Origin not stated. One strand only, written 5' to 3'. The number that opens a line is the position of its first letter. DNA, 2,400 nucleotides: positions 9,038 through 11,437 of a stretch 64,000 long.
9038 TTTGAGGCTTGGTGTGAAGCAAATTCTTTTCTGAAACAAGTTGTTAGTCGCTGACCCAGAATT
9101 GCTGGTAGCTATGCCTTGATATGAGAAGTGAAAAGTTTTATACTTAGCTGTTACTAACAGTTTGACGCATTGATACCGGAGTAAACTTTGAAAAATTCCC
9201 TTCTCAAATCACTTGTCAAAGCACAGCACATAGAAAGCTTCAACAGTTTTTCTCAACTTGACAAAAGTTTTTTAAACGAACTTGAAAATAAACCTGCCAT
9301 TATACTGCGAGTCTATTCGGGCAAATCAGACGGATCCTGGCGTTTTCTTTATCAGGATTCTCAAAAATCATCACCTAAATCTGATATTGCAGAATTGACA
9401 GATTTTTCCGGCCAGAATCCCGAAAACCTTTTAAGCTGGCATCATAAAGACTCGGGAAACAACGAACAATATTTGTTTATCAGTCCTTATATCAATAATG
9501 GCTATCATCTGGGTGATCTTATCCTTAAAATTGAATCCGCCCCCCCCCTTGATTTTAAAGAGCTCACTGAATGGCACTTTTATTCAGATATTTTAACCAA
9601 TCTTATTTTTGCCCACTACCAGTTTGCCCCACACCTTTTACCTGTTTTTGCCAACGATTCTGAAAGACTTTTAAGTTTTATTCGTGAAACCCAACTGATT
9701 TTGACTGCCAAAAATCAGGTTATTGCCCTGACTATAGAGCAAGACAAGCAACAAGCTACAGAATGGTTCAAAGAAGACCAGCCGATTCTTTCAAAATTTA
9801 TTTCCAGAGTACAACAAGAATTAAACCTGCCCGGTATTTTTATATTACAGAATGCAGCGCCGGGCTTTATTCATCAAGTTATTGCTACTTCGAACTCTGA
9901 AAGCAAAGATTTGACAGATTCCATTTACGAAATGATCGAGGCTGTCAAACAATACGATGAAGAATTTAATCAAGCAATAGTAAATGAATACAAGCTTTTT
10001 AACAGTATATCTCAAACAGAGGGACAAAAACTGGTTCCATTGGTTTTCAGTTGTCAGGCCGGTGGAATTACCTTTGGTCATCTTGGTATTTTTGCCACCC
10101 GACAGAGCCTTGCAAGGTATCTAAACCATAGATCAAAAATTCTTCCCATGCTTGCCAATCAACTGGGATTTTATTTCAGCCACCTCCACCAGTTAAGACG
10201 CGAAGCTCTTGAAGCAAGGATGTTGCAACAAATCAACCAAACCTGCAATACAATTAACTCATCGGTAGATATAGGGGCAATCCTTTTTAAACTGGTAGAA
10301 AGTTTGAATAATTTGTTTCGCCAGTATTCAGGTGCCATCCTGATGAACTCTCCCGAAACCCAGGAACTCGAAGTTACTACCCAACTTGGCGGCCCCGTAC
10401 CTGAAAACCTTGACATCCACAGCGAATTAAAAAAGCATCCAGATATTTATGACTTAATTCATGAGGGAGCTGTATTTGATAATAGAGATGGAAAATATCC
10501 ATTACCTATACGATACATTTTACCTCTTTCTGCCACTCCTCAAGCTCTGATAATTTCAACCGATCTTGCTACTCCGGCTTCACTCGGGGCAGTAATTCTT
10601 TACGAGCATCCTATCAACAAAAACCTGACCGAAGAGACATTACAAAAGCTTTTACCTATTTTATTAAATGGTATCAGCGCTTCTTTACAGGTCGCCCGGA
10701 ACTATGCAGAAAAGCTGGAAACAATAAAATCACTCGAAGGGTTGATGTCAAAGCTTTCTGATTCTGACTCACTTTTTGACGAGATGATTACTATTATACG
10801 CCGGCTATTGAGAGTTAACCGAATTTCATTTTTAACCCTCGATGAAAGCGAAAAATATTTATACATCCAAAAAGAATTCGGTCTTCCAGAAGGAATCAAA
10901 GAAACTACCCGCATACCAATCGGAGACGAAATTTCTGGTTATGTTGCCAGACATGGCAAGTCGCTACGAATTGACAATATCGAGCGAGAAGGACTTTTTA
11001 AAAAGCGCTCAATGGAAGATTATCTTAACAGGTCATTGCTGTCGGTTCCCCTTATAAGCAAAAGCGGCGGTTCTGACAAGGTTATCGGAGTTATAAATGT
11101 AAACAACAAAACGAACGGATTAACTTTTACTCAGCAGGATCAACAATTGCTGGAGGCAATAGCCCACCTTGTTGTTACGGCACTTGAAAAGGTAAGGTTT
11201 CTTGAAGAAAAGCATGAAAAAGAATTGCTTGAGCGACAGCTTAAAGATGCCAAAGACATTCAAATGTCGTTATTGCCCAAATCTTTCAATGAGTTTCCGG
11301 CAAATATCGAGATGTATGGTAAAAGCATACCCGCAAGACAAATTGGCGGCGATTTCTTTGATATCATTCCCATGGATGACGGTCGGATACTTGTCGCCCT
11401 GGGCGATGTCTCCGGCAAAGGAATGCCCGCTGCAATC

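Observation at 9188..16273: Three consecutive multi-GAF proteins with three different outputs in one operon: PP2C phosphatase, GGDEF, HD-GYP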

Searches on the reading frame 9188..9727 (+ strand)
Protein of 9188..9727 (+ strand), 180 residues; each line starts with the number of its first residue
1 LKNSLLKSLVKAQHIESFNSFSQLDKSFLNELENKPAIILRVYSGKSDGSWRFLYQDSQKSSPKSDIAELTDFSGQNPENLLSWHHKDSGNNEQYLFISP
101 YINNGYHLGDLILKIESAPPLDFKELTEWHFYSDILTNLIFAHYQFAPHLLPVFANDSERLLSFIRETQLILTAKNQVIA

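Call 5: search_protein_families(library=pfam, proteins=[window:9188-9727:+], max_evalue=1)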
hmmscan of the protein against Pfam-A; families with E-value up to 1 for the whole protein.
window:9188-9727:+ (180 aa): 0 families

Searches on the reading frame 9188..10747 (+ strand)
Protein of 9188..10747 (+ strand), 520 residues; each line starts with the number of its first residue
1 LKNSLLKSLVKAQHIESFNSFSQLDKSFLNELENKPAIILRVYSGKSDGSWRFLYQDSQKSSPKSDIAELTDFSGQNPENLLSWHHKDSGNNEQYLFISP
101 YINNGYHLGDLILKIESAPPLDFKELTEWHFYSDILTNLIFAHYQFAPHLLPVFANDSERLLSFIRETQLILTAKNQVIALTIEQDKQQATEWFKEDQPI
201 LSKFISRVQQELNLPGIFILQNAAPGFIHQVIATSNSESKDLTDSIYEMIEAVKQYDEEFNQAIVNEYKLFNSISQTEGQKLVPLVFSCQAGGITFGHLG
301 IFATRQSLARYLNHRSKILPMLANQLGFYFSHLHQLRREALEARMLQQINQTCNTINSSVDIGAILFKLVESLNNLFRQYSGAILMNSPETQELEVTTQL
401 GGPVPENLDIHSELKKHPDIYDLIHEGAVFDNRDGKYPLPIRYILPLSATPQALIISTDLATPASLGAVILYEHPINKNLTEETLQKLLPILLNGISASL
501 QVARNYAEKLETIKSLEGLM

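Call 12: find_homologous_proteins(query=window:9188-10747:+, max_evalue=0.001)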
Query window:9188-10747:+ (520 aa): 6 proteins with E <= 0.001 among 8000 candidates.
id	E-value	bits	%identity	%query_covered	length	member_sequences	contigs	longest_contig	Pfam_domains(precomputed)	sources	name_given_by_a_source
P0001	1.1e-128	448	45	100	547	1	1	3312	-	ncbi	ncbi:MAG: hypothetical protein ACD_39C00603G0001, partial [uncultured bacterium]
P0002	3.2e-127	443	46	95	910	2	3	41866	PF13185.13,PF01590.33,PF13492.13,PF07228.18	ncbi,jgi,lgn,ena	-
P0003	2.1e-116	408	49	80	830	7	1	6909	PF13185.13,PF01590.33,PF13492.13,PF07228.18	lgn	-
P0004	7.2e-114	399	54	68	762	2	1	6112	PF13185.13,PF01590.33,PF13492.13,PF07228.18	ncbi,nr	ncbi:MAG: SpoIIE family protein phosphatase, partial [Candidatus Riflebacteria bacterium]|nr:SpoIIE 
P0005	3.5e-104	367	55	62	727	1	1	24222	PF13185.13,PF01590.33,PF13492.13,PF07228.18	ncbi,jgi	jgi:sigma-B regulation protein RsbU (phosphoserine phosphatase)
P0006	4.9e-75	271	43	62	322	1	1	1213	-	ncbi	ncbi:MAG: hypothetical protein AB1403_25815, partial [Candidatus Riflebacteria bacterium]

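Call 90: search_protein_representatives(alignment_id=A3)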
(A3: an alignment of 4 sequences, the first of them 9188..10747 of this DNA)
Query: 4 sequences, 545 profile positions. Proteins with E-value up to 0.001 (for the whole library): 26; up to 1e-10: 22; up to 1e-30: 18. The best 26 are listed.
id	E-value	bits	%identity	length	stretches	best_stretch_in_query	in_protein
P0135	8.6e-221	750.8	-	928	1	1-545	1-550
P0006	1.7e-144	498.9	-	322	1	1-316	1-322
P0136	2.5e-123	429.1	-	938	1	1-545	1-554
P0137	9.9e-118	410.6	-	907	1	1-545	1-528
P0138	4.0e-94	332.7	-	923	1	2-544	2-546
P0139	1.3e-90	321.1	-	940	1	1-544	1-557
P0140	5.1e-87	309.2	-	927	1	1-544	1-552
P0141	9.6e-87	308.3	-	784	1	151-544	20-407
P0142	4.1e-78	279.8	-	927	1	1-544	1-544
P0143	8.3e-78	278.8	-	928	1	2-544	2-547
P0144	3.3e-70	253.7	-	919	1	84-544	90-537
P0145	5.6e-63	229.9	-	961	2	283-544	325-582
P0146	4.4e-62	226.9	-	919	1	23-544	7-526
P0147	2.1e-59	218.1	-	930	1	177-544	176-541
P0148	2.1e-58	214.8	-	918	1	88-544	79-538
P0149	3.4e-50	187.7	-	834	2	268-544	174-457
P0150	1.1e-41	159.6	-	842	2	289-545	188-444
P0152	2.9e-29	118.6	-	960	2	332-544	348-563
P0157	1.3e-06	43.8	-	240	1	277-425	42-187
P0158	3.4e-06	42.5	-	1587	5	337-401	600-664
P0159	1.2e-04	37.4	-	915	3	305-530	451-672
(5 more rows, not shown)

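Call 91: search_protein_families(library=pfam, proteins=[P0159, P0158, P0157, P0152, P0150, P0149, P0145], max_evalue=0.01)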
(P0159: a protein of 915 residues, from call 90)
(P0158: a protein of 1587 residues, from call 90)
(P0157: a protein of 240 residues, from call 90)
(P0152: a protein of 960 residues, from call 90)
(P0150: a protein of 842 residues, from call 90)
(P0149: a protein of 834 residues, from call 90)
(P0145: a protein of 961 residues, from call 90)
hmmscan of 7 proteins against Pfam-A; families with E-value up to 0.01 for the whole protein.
P0159 (915 aa): 5 families
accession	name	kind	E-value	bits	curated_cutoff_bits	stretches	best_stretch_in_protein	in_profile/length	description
PF13185.12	GAF_2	-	2.9e-61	206.1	28.6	3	334-472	2-136/136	GAF domain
PF01590.32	GAF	-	2.6e-43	148.2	22.4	3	336-471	2-133/133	GAF domain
PF13492.12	GAF_3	-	2.6e-33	115.6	27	3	335-472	1-128/129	GAF domain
PF02518.31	HATPase_c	-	3.6e-27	95.4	26.4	1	779-895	1-110/111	Histidine kinase-, DNA gyrase B-, and HSP90-like ATPase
PF00512.31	HisKA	-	2.5e-17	63.1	26.9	1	667-733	2-66/66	His Kinase A (phospho-acceptor) domain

P0158 (1587 aa): 10 families
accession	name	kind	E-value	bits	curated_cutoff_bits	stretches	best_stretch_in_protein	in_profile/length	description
PF13185.12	GAF_2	-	1.3e-49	168.3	28.6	5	433-581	2-135/136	GAF domain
PF01590.32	GAF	-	4.1e-36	124.9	22.4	4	808-955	3-133/133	GAF domain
PF13492.12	GAF_3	-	9.1e-36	123.6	27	4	64-213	1-129/129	GAF domain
PF02518.31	HATPase_c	-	3.8e-29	101.8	26.4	1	1089-1203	1-109/111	Histidine kinase-, DNA gyrase B-, and HSP90-like ATPase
PF00072.30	Response_reg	-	1.3e-28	99.8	30.2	1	1239-1349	1-109/111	Response regulator receiver domain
PF00512.31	HisKA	-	3.2e-21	75.6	26.9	1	977-1042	1-66/66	His Kinase A (phospho-acceptor) domain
PF01627.28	Hpt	-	3.7e-10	40.3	24.6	1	1408-1478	2-72/84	Hpt domain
PF20645.2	Rrn7_cyclin_C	-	6.8e-05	23.1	22.4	0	711-766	31-86/163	Rrn7/TAF1B, C-terminal cyclin domain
PF13589.12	HATPase_c_3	-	0.00051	20.5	25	1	1096-1175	5-86/137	Histidine kinase-, DNA gyrase B-, and HSP90-like ATPase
PF03670.18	UPF0184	-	0.0018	19.1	21.5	0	43-81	22-61/83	Uncharacterised protein family (UPF0184)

P0157 (240 aa): 0 families

P0152 (960 aa): 4 families
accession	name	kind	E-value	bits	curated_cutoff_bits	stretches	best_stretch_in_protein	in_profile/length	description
PF07228.17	SpoIIE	-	7.3e-49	166.8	25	1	748-940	1-191/192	Stage II sporulation protein E (SpoIIE)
PF01590.32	GAF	-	4.6e-18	66.5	22.4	1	542-685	4-133/133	GAF domain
PF13185.12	GAF_2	-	3.7e-15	56.8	28.6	1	541-686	5-136/136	GAF domain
PF13492.12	GAF_3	-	2.7e-12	47.7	27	1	541-687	3-129/129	GAF domain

P0150 (842 aa): 4 families
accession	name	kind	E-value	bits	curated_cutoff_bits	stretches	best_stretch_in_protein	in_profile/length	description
PF07228.17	SpoIIE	-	1.5e-46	159.2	25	1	642-834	2-190/192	Stage II sporulation protein E (SpoIIE)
PF01590.32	GAF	-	5.7e-08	33.8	22.4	1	479-578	56-133/133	GAF domain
PF13185.12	GAF_2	-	2.6e-05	24.9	28.6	1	419-578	3-135/136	GAF domain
PF13492.12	GAF_3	-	0.00089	20.1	27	0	519-580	74-129/129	GAF domain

P0149 (834 aa): 4 families
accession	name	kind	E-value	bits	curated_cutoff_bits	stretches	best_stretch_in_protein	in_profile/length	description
PF07228.17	SpoIIE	-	1.6e-51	175.4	25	1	644-832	2-191/192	Stage II sporulation protein E (SpoIIE)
PF13185.12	GAF_2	-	7.1e-14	52.6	28.6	1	433-575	3-135/136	GAF domain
PF01590.32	GAF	-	1.2e-12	49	22.4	1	434-573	2-131/133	GAF domain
PF13492.12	GAF_3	-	1.7e-06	28.9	27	1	434-574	2-126/129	GAF domain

P0145 (961 aa): 4 families
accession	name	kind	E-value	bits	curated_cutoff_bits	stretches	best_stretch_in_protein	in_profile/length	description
PF07228.17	SpoIIE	-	1e-49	169.5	25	1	768-957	1-191/192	Stage II sporulation protein E (SpoIIE)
PF01590.32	GAF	-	4.1e-15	56.9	22.4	1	559-700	2-133/133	GAF domain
PF13185.12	GAF_2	-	4.8e-15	56.4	28.6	1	559-701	4-136/136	GAF domain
PF13492.12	GAF_3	-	7.5e-10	39.8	27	1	560-701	3-128/129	GAF domain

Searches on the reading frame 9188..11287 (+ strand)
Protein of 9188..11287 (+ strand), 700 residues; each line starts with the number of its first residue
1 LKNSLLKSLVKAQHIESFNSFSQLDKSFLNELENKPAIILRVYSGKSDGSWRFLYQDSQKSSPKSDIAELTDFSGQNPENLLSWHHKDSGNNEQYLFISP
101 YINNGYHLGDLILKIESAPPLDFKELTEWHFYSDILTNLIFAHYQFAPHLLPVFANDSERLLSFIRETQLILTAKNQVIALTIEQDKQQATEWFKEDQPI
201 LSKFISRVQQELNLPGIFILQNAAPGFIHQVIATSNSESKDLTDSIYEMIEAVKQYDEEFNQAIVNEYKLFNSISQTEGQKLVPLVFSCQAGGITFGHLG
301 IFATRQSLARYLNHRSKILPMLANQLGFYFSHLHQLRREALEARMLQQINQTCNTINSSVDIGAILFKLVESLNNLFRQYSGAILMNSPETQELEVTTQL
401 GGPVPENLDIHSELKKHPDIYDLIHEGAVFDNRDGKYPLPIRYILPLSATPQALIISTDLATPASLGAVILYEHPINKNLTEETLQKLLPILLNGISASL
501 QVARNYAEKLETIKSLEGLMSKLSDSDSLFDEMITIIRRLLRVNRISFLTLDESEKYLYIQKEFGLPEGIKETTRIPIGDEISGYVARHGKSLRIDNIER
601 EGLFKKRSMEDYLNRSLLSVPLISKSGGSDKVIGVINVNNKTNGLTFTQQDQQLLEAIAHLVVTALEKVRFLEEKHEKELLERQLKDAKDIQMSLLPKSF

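Call 29: predict_structure(alignment_id=A1)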
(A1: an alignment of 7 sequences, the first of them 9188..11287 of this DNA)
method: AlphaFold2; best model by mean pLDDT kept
length: 700 residues; sequences in the alignment: 7
mean_pLDDT: 56.9   pTM: 0.42
mean pLDDT of the five models: 56.9, 56.5, 54.8, 52.4, 50.6
residues with pLDDT >= 90: 1; 70-90: 134; 50-70: 376; < 50: 189
segments of 3 or more residues with pLDDT < 50: 44-52, 61-90, 104-106, 147-160, 313-316, 352-363, 449-464, 578-657, 696-700
pLDDT, mean of each block of 10 residues (from residue 1): 68 71 62 57 49 52 43 35 35 59 54 66 63 71 56 40 56 52 62 80 83 81 81 70 77 67 76 59 69 71 64 55 73 72 57 46 52 55 63 63 63 70 65 69 62 36 55 61 55 52 51 50 52 55 54 58 55 51 34 31 30 38 34 43 35 49 52 57 59 48
secondary structure, 60 per line:
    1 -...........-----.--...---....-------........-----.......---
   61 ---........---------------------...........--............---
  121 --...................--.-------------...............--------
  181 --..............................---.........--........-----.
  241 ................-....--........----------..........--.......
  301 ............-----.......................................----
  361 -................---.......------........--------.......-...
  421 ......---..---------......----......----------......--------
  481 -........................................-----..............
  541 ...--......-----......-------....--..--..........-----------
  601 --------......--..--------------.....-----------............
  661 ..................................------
elements in order (helices of 4 or more, strands of 3 or more residues): H2-12 H27-30 E38-45 E51-57 H64-71 E93-103 E106-117 H123-141 H158-172 H183-212 E216-224 E227-234 H240-256 H258-261 E264-271 E282-291 E294-304 H305-312 H318-356 H362-377 E381-387 E394-401 H410-416 H418-426 E441-446 H451-456 E467-472 H482-521 H527-543 E546-551 E557-562 H570-573 H580-589 H609-614 E633-637 H649-694

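Call 81: fold_search(model_id=the predicted structure, library=pdb)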
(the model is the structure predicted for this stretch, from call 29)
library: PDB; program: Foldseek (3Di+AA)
matches with E <= 10: 711; with E <= 0.001: 122
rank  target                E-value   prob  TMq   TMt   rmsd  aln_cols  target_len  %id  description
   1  1mc0                  7.3e-07  1.00  0.18  0.32  21.4       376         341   17  Regulatory Segment of Mouse 3',5'-Cyclic Nucleotide Phosphodiesterase 2A, Containing the GAF A and GAF B Domains (released 2002-10-02)
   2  3lfv_B                3.1e-06  1.00  0.17  0.29  15.7       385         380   14  crystal structure of unliganded PDE5A GAF domain (released 2010-09-22)
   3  8u62_A                5.9e-06  1.00  0.22  0.28  16.6       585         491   11  Cryo-EM structure of PsBphP in Pfr state, Dimer of Dimers FL (released 2024-08-21)
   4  6et7_A                7.2e-06  1.00  0.26  0.27  22.7       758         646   10  Activated heterodimer of the bacteriophytochrome regulated diguanylyl cyclase variant - S505V A526V - from Idiomarina  (released 2018-06-13)
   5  3mf0_A                1.0e-05  1.00  0.17  0.28  15.4       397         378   15  Crystal structure of PDE5A GAF domain (89-518) (released 2010-09-22)
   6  5akp_B                1.3e-05  1.00  0.24  0.26  20.1       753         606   10  Crystal structure of the dark-adapted full-length bacteriophytochrome XccBphP from Xanthomonas campestris bound to BV  (released 2016-05-04)
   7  5uyr_B                1.4e-05  1.00  0.23  0.25  19.6       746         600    9  Crystal structure of the dark-adapted full-length bacteriophytochrome XccBphP mutant D199A from Xanthomonas campestris (released 2018-02-28)
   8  6g1y_B                1.5e-05  1.00  0.22  0.29  16.2       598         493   11  Crystal structure of the photosensory core module (PCM) of a bathy phytochrome from Agrobacterium fabrum in the Pfr st (released 2018-11-28)
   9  6ndp_B                1.8e-05  1.00  0.23  0.26  19.3       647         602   10  Crystal structure of the dark-adapted full-length bacteriophytochrome XccBphP mutant L193Q from Xanthomonas campestris (released 2019-12-18)
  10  3mf0_B                1.9e-05  1.00  0.16  0.29  15.2       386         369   14  Crystal structure of PDE5A GAF domain (89-518) (released 2010-09-22)
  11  8u63_A                1.9e-05  1.00  0.21  0.28  15.9       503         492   12  Cryo-EM structure of PsBphP in Pfr state, Dimer of Dimers PSM only (released 2024-08-21)
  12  3ibj_B                2.0e-05  1.00  0.15  0.16  17.8       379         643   17  X-ray structure of PDE2A (released 2009-10-27)
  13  6ndp_A                2.3e-05  1.00  0.23  0.26  17.9       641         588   11  Crystal structure of the dark-adapted full-length bacteriophytochrome XccBphP mutant L193Q from Xanthomonas campestris (released 2019-12-18)
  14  9iuz_B                2.4e-05  1.00  0.19  0.24  20.2       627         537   10  Constitutively active mutant(Y276H) of Arabidopsis phytochrome B(phyB) in complex with phytochrome-interacting factor  (released 2024-10-02)
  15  9iuz_A                2.6e-05  1.00  0.18  0.25  19.0       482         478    9  Constitutively active mutant(Y276H) of Arabidopsis phytochrome B(phyB) in complex with phytochrome-interacting factor  (released 2024-10-02)
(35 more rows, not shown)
